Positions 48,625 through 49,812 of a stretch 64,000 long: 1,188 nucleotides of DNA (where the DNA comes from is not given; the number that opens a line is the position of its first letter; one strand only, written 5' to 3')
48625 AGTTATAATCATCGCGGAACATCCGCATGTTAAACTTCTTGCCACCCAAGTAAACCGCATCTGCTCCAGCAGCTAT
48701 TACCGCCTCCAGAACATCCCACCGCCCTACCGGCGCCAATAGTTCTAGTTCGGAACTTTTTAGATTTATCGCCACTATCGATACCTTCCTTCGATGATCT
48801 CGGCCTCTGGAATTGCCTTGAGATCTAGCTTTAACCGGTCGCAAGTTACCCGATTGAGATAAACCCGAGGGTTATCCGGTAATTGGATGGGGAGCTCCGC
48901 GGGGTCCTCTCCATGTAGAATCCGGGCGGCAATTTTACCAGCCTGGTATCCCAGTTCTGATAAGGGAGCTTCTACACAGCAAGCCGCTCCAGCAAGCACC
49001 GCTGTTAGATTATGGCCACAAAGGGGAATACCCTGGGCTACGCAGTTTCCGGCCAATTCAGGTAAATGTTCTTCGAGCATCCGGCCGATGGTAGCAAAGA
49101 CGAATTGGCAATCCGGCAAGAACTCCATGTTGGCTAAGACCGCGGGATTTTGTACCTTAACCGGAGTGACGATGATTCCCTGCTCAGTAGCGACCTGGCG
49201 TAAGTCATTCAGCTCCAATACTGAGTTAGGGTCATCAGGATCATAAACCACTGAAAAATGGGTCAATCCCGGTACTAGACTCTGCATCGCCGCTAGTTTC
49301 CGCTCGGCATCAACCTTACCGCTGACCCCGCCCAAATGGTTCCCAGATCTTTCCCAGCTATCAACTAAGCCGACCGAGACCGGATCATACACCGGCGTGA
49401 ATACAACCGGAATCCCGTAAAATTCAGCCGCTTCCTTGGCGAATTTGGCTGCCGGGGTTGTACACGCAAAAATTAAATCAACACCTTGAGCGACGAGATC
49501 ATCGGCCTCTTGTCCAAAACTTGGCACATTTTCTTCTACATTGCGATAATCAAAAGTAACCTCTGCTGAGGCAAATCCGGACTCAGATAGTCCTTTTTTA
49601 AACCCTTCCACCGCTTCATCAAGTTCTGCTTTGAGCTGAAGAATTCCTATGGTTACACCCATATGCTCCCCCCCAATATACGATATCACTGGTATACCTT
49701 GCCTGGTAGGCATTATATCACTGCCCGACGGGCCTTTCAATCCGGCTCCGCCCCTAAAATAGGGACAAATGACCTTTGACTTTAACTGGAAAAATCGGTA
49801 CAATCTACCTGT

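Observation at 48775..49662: Signal-less PF04392 solute-binding-protein homologue translationally coupled to a U32 peptidase, a class-III aminotransferase and metG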

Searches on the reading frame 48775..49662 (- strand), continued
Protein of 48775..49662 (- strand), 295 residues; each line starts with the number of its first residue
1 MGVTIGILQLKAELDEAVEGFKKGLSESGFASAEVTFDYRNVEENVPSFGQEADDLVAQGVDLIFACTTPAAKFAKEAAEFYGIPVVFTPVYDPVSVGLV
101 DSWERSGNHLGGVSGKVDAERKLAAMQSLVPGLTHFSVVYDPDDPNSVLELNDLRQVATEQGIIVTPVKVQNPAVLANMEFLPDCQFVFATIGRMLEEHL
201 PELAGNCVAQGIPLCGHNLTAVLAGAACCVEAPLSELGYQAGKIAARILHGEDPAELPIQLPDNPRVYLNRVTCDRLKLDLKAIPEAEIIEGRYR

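Call 57: find_related_loci(query=A2, collection=metagenome_contigs, flank=10000)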
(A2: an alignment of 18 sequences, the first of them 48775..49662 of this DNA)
Query A2 (295 aa) in metagenome_contigs; peptide patterns used: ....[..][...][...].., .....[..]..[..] (x = any residue, [..] = any of these).
259 stretches matched a pattern; 51 encode a relative of the query (tblastn E <= 1e-3); 51 distinct loci.
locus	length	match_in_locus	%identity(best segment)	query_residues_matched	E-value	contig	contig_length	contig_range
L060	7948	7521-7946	71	1-142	1e-59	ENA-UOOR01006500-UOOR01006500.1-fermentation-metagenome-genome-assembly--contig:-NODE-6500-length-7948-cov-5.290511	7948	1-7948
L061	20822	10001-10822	39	5-281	7e-49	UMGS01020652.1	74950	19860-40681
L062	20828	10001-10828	38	4-283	1e-48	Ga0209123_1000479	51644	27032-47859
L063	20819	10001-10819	38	5-281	1e-47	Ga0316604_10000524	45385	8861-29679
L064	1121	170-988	38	5-281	8e-50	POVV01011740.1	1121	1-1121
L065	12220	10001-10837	44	5-283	3e-64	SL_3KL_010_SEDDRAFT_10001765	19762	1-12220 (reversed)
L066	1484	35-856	35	5-282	1e-47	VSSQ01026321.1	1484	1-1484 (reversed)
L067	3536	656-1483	36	4-283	9e-46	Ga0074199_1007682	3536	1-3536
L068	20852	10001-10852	36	4-291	1e-45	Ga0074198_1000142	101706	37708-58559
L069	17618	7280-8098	36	5-281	2e-45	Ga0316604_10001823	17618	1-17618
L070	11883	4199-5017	36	5-281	2e-45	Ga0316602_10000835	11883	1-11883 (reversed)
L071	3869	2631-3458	36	4-283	5e-45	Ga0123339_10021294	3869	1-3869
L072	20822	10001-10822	36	4-281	7e-45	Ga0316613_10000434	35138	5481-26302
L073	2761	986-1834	36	5-291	1e-44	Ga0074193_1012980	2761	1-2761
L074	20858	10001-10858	36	5-291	1e-44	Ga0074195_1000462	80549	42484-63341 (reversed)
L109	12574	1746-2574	35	5-281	5e-52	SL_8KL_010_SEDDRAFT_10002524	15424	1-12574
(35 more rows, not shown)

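Call 60: fold_search(model_id=the predicted structure, library=pdb)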
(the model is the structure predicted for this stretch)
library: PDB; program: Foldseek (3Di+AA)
matches with E <= 10: 1848; with E <= 0.001: 809
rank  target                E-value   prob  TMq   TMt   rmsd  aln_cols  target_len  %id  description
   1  6hni                  4.7e-26  1.00  0.76  0.76   4.3       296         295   24  The ligand-bound, closed structure of CD0873, a substrate binding protein with adhesive properties from Clostridium diff (released 2019-08-28)
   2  6hnj                  3.1e-25  1.00  0.90  0.89   2.3       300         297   24  The ligand-bound, open structure of CD0873, a substrate binding protein with adhesive properties from Clostridium diffic (released 2019-08-28)
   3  3lft_A                2.0e-23  1.00  0.75  0.75   4.3       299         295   23  The Crystal Structure of the ABC domain in complex with L-Trp from Streptococcus pneumonia to 1.35A (released 2010-02-02)
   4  3lft_B                3.2e-22  1.00  0.72  0.74   4.4       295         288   23  The Crystal Structure of the ABC domain in complex with L-Trp from Streptococcus pneumonia to 1.35A (released 2010-02-02)
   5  3lkv                  3.6e-20  1.00  0.72  0.72   4.7       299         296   22  Crystal structure of conserved domain protein from vibrio cholerae o1 biovar eltor str. n16961 (released 2010-03-02)
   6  4yo7                  1.1e-10  1.00  0.58  0.59   6.4       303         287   14  Crystal Structure of an ABC transporter solute binding protein (IPR025997) from Bacillus halodurans C-125 (BH2323, TARGE (released 2015-03-25)
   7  7yfg_C                1.5e-10  1.00  0.55  0.28  10.6       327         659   12  Structure of the Rat GluN1-GluN2C NMDA receptor in complex with glycine and glutamate (major class in asymmetry) (released 2023-03-29)
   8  7e7m_A                1.9e-10  1.00  0.56  0.58   6.1       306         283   14  Crystal Structure Analysis of the Streptococcus agalactiae Ribose Binding Protein RbsB (released 2022-03-02)
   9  2ioy_A                3.4e-10  1.00  0.56  0.59   5.6       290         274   16  Crystal structure of Thermoanaerobacter tengcongensis ribose binding protein (released 2007-03-20)
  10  9uno_C                4.3e-10  1.00  0.56  0.25   5.8       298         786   13  native NMDA receptor-GluN1/N2A in the inactive state (released 2026-02-18)
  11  9unk_A                5.9e-10  1.00  0.56  0.24   6.1       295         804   12  native NMDA receptor-GluN1/N2B in the closed state (released 2026-02-18)
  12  9nt5                  7.0e-10  1.00  0.59  0.63   5.1       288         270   17  Crystal structure of ecLacI transcription factor ancestor 1 bound to glycerol (released 2025-06-18)
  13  4kq9                  7.5e-10  1.00  0.60  0.60   5.3       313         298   19  Crystal structure of periplasmic ribose ABC transporter from Conexibacter woesei DSM 14684 (released 2013-05-29)
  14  3ma0_A                7.9e-10  1.00  0.55  0.52   6.2       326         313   17  Closed liganded crystal structure of xylose binding protein from Escherichia coli (released 2010-08-18)
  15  5ewj_A                7.9e-10  1.00  0.54  0.46   8.0       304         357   14  CRYSTAL STRUCTURE OF AMINO TERMINAL DOMAINS OF THE NMDA RECEPTOR SUBUNIT GLUN1 AND GLUN2B IN COMPLEX WITH IFENPRODIL (released 2016-03-02)
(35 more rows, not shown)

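Call 75: search_solved_structures(query=A2, max_evalue=0.001, show_alignments=3)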
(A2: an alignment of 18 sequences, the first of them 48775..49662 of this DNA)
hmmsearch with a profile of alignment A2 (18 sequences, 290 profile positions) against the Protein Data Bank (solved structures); distinct sequences matched with E-value up to 0.001: 7.
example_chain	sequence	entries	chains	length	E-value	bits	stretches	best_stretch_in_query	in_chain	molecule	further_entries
6hni_A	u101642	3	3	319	7.5e-63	215.6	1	4-282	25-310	ABC-type transport system, sugar-family extracellular solute-binding protein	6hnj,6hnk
3lft_A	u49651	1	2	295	1.1e-57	198.6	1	4-286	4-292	uncharacterized protein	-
3lkv_A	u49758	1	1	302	5.2e-54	186.5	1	13-286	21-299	uncharacterized CONSERVED DOMAIN PROTEIN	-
6k1w_A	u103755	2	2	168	0.00029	23.3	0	112-224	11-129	ABC-type uncharacterized transport system periplasmic component-like protein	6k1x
8wxm_A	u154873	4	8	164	0.00034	23.1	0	112-224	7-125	ABC-type uncharacterized transport system periplasmic component-like protein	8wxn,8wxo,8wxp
8wgk_A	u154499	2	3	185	0.00054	22.4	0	112-225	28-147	ABC-type uncharacterized transport system periplasmic component-like protein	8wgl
5z6v_A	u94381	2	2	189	0.00059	22.3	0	112-225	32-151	ABC-type uncharacterized transport system periplasmic component-like protein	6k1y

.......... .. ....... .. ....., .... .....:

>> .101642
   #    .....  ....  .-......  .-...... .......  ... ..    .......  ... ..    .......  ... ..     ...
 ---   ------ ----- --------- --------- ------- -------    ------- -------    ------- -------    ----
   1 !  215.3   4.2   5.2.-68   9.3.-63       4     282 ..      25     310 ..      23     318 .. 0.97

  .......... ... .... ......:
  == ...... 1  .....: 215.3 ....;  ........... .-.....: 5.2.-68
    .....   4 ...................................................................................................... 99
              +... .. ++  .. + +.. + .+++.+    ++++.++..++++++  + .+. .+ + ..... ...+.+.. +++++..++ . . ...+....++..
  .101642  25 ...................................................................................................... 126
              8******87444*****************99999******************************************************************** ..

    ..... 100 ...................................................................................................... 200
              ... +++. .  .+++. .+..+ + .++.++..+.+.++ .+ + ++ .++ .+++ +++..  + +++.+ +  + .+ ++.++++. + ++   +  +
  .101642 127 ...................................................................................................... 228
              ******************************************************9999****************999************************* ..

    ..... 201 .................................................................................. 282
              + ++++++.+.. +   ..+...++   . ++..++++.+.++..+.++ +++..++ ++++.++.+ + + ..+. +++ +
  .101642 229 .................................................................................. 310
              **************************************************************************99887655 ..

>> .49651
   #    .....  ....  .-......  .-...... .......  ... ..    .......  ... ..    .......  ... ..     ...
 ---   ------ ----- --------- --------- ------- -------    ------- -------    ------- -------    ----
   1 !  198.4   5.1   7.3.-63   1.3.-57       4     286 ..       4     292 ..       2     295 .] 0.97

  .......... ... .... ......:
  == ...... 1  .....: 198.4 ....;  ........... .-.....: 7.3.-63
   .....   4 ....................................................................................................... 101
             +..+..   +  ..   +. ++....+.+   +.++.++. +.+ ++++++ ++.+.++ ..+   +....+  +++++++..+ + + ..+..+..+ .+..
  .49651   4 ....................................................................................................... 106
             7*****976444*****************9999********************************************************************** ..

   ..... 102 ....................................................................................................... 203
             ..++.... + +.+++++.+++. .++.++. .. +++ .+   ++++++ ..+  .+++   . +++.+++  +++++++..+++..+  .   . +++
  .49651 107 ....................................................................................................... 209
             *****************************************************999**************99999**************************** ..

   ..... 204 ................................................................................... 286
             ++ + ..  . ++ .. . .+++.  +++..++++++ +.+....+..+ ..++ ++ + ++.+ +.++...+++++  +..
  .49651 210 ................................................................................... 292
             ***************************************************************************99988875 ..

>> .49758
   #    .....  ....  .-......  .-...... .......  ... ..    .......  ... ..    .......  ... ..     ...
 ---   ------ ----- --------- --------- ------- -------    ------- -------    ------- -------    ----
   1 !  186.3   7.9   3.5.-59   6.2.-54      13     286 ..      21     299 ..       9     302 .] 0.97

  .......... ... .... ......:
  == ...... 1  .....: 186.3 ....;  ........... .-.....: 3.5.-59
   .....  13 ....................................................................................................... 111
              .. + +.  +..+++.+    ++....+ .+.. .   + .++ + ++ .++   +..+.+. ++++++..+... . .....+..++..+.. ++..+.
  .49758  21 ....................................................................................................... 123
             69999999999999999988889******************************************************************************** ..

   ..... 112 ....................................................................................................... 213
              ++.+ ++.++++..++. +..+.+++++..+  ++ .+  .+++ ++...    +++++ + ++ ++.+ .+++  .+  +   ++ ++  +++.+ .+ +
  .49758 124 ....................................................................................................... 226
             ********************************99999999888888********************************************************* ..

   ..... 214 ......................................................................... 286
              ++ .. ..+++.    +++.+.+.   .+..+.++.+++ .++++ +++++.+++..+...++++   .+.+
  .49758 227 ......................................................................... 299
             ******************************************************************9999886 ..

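Call 82: list_cluster_members(proteins=[P0001, P0121, P0012])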
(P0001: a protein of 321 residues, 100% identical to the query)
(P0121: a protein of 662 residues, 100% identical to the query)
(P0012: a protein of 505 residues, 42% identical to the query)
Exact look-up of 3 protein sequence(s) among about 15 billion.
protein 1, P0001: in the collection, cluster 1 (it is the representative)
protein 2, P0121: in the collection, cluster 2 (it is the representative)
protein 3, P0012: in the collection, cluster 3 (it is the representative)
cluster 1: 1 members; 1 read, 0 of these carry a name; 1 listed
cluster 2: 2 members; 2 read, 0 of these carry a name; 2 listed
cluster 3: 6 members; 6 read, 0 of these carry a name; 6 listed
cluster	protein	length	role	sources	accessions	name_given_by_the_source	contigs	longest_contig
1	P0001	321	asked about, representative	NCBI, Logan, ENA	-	-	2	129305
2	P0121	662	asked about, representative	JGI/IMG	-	-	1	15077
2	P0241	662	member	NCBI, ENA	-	-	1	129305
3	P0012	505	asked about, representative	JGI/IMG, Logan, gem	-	-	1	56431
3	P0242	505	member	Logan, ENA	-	-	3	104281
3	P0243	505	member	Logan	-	-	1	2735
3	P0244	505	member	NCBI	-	-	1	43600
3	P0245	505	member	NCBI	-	-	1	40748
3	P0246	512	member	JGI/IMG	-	-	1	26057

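Call 83: search_protein_representatives(alignment_id=A2)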
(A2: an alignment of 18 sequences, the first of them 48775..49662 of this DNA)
Query: 18 sequences, 290 profile positions. Proteins with E-value up to 0.001 (for the whole library): 64123; up to 1e-10: 29792; up to 1e-30: 2851. The best 150 are listed.
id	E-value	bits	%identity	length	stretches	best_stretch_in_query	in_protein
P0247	6.4e-145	498.1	-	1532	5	3-285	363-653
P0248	8.7e-138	474.7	-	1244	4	15-284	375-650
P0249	8.0e-134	461.7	-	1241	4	17-282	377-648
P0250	2.7e-132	456.7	-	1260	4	14-264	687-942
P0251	2.2e-123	427.4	-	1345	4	13-275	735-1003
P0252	2.4e-120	417.4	-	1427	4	18-279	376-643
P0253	5.4e-120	416.3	-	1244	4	14-286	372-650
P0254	2.2e-119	414.3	-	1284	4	14-283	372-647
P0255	2.3e-118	410.9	-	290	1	2-289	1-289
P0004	2.3e-118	410.9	-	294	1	1-287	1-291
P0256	1.3e-116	405.2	-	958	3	18-283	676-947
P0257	1.6e-114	398.4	-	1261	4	23-288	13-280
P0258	3.0e-114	397.4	-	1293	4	14-284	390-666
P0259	1.1e-113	395.6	-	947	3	13-283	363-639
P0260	2.4e-111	387.9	-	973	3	19-285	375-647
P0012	1.4e-85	303.3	-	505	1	2-286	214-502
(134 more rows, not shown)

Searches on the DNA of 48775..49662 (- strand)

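Call 44: search_rna_families(sources=[L010, L019, L033, L036, L047, L006, L058], threshold=gathering)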
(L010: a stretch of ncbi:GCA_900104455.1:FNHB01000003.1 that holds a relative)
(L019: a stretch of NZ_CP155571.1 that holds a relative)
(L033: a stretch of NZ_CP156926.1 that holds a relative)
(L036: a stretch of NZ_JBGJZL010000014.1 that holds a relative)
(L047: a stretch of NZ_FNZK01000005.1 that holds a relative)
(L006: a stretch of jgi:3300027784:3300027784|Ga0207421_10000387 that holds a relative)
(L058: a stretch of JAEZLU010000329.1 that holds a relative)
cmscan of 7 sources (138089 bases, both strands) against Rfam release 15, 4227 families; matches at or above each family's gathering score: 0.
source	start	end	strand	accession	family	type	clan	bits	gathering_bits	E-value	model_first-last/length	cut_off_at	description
